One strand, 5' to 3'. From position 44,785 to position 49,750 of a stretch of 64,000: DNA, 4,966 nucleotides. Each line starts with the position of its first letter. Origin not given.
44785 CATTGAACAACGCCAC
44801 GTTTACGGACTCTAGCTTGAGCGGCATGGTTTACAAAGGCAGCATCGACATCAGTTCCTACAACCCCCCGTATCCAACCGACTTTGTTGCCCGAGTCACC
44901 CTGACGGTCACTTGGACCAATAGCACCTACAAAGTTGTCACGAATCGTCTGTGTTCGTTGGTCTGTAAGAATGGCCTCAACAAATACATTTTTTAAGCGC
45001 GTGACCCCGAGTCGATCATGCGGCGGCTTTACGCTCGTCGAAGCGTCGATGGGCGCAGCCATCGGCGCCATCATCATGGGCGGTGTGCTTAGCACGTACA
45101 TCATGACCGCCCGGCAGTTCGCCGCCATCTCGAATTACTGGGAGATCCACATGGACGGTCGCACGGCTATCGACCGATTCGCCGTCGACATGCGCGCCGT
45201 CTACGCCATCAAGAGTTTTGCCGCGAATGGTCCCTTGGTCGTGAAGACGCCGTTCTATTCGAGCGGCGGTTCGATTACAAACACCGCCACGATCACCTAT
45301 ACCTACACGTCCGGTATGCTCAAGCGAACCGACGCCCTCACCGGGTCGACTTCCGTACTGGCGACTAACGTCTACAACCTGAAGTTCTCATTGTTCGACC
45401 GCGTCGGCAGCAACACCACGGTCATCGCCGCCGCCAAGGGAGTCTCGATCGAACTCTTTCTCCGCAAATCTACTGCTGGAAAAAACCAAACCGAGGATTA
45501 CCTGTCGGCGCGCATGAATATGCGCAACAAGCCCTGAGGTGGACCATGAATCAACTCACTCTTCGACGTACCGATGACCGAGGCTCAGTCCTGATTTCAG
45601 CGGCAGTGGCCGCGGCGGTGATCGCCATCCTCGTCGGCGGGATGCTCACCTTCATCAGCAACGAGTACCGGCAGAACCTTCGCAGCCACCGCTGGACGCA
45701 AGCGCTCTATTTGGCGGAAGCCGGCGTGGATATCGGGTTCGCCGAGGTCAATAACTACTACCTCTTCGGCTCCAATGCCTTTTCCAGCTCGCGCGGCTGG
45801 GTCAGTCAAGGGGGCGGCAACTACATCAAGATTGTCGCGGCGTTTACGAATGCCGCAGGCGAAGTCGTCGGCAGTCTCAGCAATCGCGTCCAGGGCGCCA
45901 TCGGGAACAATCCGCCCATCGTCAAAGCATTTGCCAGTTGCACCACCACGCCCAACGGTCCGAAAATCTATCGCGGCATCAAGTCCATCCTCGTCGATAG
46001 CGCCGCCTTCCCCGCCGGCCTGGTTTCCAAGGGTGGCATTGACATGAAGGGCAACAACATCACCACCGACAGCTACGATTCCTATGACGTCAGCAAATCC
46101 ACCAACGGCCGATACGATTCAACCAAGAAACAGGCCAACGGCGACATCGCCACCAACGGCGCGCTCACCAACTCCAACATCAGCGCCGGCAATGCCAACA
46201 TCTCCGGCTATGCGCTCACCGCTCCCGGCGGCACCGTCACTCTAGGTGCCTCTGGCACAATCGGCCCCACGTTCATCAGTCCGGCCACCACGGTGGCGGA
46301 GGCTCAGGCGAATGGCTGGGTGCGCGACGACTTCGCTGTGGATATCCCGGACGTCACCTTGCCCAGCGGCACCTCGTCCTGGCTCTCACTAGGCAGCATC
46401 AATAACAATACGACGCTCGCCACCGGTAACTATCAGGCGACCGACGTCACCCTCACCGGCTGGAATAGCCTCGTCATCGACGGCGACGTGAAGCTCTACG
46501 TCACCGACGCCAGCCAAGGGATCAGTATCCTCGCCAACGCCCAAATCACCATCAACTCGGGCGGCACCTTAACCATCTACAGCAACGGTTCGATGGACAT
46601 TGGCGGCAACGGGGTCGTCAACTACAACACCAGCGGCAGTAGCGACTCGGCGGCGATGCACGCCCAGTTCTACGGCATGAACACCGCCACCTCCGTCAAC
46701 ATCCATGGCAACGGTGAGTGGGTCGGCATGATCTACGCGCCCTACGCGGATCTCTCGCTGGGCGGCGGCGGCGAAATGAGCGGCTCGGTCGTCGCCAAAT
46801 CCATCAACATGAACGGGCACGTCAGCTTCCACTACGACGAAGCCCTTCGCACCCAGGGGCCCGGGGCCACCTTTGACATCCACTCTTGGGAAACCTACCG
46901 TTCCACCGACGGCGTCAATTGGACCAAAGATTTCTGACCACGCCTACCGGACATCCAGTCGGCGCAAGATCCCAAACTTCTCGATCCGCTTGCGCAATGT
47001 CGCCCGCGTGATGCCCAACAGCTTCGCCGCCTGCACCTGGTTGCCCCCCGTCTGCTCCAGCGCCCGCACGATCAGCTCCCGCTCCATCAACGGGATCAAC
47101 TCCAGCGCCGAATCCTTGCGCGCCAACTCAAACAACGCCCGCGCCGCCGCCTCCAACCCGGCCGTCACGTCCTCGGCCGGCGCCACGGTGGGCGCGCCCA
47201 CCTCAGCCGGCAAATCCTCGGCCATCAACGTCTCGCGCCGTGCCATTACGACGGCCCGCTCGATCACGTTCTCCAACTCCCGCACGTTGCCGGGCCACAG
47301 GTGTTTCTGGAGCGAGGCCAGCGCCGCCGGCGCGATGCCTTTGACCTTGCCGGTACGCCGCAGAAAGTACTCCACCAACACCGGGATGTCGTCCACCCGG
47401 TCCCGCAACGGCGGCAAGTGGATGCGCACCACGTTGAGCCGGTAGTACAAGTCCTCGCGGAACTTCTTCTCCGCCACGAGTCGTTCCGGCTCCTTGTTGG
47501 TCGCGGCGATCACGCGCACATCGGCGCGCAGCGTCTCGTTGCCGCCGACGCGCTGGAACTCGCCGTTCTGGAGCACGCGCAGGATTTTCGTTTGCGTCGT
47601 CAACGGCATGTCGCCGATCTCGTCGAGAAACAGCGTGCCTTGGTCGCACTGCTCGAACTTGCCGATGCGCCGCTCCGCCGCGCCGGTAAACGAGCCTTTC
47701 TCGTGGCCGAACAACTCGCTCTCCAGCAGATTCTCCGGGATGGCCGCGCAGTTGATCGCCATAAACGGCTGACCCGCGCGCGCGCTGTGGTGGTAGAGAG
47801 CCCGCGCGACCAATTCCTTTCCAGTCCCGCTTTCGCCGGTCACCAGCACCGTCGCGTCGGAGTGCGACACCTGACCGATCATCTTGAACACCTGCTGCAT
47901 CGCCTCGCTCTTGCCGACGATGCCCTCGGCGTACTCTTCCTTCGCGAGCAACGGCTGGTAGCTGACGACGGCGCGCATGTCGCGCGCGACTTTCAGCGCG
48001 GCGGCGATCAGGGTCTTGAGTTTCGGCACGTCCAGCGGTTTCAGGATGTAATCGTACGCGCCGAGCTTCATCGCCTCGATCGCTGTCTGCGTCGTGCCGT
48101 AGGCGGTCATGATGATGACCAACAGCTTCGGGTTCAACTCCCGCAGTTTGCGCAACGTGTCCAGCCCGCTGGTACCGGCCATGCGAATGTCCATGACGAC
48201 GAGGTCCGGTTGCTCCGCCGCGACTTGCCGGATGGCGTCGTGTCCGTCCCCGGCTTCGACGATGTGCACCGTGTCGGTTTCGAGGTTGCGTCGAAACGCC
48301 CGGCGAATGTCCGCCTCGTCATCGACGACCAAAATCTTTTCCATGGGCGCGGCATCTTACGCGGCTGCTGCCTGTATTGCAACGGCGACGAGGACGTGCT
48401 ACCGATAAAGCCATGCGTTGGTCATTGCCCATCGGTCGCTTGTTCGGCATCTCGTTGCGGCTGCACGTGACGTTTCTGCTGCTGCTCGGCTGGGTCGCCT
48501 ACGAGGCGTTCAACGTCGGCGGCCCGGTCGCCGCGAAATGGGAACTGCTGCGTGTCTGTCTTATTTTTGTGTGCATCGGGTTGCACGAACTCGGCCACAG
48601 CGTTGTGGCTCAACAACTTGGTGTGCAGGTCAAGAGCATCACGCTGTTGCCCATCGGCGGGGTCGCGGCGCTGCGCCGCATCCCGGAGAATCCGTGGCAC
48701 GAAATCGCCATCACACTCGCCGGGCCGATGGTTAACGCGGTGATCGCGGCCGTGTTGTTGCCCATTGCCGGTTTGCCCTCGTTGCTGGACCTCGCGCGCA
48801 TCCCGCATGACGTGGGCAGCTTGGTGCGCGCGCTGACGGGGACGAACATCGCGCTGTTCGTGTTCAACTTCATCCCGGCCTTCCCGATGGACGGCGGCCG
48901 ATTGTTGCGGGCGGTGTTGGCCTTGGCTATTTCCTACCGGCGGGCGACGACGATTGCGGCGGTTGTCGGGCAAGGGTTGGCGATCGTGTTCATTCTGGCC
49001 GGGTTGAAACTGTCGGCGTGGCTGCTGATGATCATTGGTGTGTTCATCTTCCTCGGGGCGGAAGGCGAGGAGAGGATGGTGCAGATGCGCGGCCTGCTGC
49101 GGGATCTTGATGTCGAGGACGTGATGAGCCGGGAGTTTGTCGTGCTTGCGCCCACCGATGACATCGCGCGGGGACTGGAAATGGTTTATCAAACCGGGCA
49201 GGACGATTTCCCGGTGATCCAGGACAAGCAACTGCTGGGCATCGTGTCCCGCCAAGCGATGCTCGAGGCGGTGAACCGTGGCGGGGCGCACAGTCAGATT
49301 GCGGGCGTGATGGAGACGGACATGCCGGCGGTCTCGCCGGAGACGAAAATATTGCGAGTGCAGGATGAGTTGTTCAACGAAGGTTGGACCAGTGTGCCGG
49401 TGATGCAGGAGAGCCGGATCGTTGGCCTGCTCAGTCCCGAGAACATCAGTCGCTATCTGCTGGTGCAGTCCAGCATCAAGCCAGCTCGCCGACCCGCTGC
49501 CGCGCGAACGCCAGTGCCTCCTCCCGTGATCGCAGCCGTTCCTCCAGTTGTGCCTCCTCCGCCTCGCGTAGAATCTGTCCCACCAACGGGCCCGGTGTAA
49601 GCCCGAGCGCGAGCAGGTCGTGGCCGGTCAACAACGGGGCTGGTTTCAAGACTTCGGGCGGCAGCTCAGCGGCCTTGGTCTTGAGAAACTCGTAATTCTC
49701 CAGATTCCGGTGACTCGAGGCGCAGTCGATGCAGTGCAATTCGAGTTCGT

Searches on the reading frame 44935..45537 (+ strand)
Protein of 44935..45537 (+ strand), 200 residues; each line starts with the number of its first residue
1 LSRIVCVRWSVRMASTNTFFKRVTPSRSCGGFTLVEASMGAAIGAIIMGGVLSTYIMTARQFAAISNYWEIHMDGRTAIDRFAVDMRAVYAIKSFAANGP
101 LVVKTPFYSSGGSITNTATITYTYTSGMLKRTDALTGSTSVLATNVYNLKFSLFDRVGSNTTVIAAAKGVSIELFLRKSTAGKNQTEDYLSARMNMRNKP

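Call 11: search_protein_families(library=pfam, proteins=[window:44935-45537:+], max_evalue=0.01)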
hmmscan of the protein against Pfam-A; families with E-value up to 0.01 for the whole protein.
window:44935-45537:+ (200 aa): 1 family
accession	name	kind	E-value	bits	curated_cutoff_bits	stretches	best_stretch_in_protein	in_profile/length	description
PF07963.17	N_methyl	-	0.00046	20.1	21.2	1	27-52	2-27/27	Prokaryotic N-terminal methylation motif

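Call 77: search_protein_families(library=pfam, proteins=[window:44935-45537:+], max_evalue=5)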
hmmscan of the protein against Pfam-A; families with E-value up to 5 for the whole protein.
window:44935-45537:+ (200 aa): 2 families
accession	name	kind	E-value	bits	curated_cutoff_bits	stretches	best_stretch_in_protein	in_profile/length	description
PF07963.17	N_methyl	-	0.00046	20.1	21.2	1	27-52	2-27/27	Prokaryotic N-terminal methylation motif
PF12245.14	Big_3_2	-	0.12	13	23.3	1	104-163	51-113/122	Bacterial Ig-like domain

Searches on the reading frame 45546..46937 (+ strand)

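Call 11: search_protein_families(library=pfam, proteins=[window:45546-46937:+], max_evalue=0.01)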
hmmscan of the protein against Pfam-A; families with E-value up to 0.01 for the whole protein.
window:45546-46937:+ (463 aa): 2 families
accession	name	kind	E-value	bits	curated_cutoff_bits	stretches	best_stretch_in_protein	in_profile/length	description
PF23981.1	DUF7305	-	1.6e-24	87.3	27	1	286-436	41-184/185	Domain of unknown function (DUF7305)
PF20597.4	pAdhesive_15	-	9.4e-10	39.2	23.8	1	169-426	30-252/254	Putative Ice-binding-like adhesive domain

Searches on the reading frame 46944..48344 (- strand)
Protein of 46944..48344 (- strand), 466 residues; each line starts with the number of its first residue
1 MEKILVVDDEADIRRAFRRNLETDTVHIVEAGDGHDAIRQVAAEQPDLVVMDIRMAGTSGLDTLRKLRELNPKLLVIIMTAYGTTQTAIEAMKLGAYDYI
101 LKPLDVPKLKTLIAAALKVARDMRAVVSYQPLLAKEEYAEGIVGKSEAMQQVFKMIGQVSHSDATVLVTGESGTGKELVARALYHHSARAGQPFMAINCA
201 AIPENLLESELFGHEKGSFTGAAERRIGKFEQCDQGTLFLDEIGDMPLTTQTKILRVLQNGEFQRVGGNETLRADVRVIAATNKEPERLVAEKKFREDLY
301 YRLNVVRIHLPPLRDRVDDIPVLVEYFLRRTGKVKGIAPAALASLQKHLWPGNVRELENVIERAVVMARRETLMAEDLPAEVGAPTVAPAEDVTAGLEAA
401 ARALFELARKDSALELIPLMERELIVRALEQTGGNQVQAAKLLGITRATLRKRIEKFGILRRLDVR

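Call 11: search_protein_families(library=pfam, proteins=[window:46944-48344:-], max_evalue=0.01)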
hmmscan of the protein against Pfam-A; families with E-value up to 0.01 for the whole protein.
window:46944-48344:- (466 aa): 16 families
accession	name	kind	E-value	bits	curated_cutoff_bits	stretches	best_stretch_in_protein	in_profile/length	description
PF00158.32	Sigma54_activat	-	1e-74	250.2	20.2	1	142-309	1-168/168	Sigma-54 interaction domain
PF00072.30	Response_reg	-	2.3e-30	105.5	30.2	1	4-113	1-110/111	Response regulator receiver domain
PF14532.12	Sigma54_activ_2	-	7.1e-25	88.3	25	1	143-313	1-138/138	Sigma-54 interaction domain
PF25601.1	AAA_lid_14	-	3.5e-22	78.5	27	1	314-384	1-76/87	AAA+ ATPase lid domain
PF02954.25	HTH_8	-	2.2e-15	56.5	22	1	419-457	4-42/42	Bacterial regulatory protein, Fis family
PF07728.20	AAA_5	-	1.5e-07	31.9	22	1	166-294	2-130/139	AAA domain (dynein-related subfamily)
PF00004.35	AAA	-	1.3e-06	29.3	21.2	1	166-289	1-114/131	ATPase family associated with various cellular activities (AAA)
PF13191.12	AAA_16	-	1.5e-05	26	32.6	1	143-202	3-63/167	AAA ATPase domain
PF18024.7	HTH_50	-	0.00018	21.5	27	1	415-459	6-49/50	Helix-turn-helix domain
PF07724.20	AAA_2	-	0.00035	21.1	27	1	164-294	4-135/166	AAA domain (Cdc48 subfamily)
PF13518.12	HTH_28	-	0.00037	20.9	25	1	421-457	1-36/52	Helix-turn-helix domain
PF01078.27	Mg_chelatase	-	0.00062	19.7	20.3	0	221-293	93-167/207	Magnesium chelatase, subunit ChlI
PF13556.12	HTH_30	-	0.00067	19.9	27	1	427-462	6-41/59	PucR C-terminal helix-turn-helix domain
PF13384.12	HTH_23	-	0.0018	18.5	24.6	1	421-457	6-41/50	Homeodomain-like domain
PF06068.19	TIP49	-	0.0022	17.7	23.8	1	135-202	19-88/347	TIP49 P-loop domain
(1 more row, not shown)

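Call 41: search_protein_families(library=ncbifam, proteins=[window:46944-48344:-], max_evalue=0.001)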
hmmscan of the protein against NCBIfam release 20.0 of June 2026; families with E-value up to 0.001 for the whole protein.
window:46944-48344:- (466 aa): 120 families (the best 25 are shown)
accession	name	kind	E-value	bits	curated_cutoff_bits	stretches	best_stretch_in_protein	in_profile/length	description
TIGR01818.1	ntrC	equivalog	1.8e-153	511.7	558.6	1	4-455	1-461/463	nitrogen regulation protein NR(I)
NF008469.0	PRK11361.1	equivalog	3.7e-142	474.3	714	1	2-459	5-456/461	acetoacetate metabolism transcriptional regulator AtoC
NF008176.1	PRK10923.1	equivalog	7.7e-131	436.9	620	1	3-459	5-468/469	nitrogen regulation protein NR(I)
TIGR02915.1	PEP_resp_reg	equivalog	6.1e-122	407.7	502.6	1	4-459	1-444/445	PEP-CTERM-box response regulator transcription factor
NF007689.0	PRK10365.1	equivalog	9.8e-121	403.6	760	1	3-454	7-439/441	sigma-54-dependent response regulator transcription factor ZraR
NF041946.1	LuxO_transreg_Vib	equivalog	7.1e-117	391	800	1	7-456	2-459/463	quorum-sensing sigma-54 dependent transcriptional regulator LuxO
TIGR01817.1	nifA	equivalog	1.1e-114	384.1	528.85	1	135-459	191-529/534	nif-specific transcriptional activator NifA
NF051870.1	NAssimRespRegNtrX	equivalog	4.6e-113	378.5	600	1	2-459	2-452/452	nitrogen assimilation response regulator NtrX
NF041552.1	TF_PrdR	equivalog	3.9e-107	359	795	1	134-457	261-576/577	sigma-54 dependent transcriptional regulator PrdR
NF050807.1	TransRegFlbDCaul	equivalog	2.1e-103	346.6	750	1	13-457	13-438/454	sigma-54-dependent transcriptional regulator FlbD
NF003451.0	PRK05022.1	equivalog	6.4e-103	345.2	476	1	89-459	132-510/512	nitric oxide reductase transcriptional regulator NorR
NF038308.1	RNA_repair_RtcR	equivalog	2.2e-100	337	650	1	85-458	123-517/530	RNA repair transcriptional activator RtcR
NF011695.0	PRK15115.1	equivalog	2.5e-96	323.2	763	1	3-450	8-429/445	two-component system response regulator GlrR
NF011958.0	PRK15429.1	equivalog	5.2e-94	316.2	830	1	137-461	377-688/692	formate hydrogenlyase transcriptional activator FlhA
NF049963.1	RespRegFlgRCampy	domain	5.4e-92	308.9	750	1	4-379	3-378/429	fla regulon two-component system response regulator FlgR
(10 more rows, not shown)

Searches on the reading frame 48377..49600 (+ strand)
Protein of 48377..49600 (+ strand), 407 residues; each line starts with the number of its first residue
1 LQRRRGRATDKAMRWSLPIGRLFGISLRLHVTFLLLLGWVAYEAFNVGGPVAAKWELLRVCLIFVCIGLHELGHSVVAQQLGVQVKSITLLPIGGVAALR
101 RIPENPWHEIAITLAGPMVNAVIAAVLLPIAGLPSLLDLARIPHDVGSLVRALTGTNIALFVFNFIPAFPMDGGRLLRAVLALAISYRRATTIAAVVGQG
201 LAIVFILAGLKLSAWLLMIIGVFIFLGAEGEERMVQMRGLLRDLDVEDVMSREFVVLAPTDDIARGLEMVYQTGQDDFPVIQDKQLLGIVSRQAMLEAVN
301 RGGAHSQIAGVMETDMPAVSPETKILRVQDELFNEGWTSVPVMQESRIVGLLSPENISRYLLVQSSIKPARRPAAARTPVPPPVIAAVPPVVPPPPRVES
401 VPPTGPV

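Call 11: search_protein_families(library=pfam, proteins=[window:48377-49600:+], max_evalue=0.01)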
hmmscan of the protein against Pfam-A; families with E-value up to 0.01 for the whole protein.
window:48377-49600:+ (407 aa): 3 families
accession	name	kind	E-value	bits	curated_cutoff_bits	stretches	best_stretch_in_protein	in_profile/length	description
PF02163.28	Peptidase_M50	-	1.4e-20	74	27.2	2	61-131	4-100/221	Peptidase family M50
PF00571.33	CBS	-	5.6e-15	55.8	24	2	246-299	1-55/57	CBS domain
PF13398.12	Peptidase_M50B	-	1.3e-05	25.5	26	1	64-128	22-86/201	Peptidase M50B-like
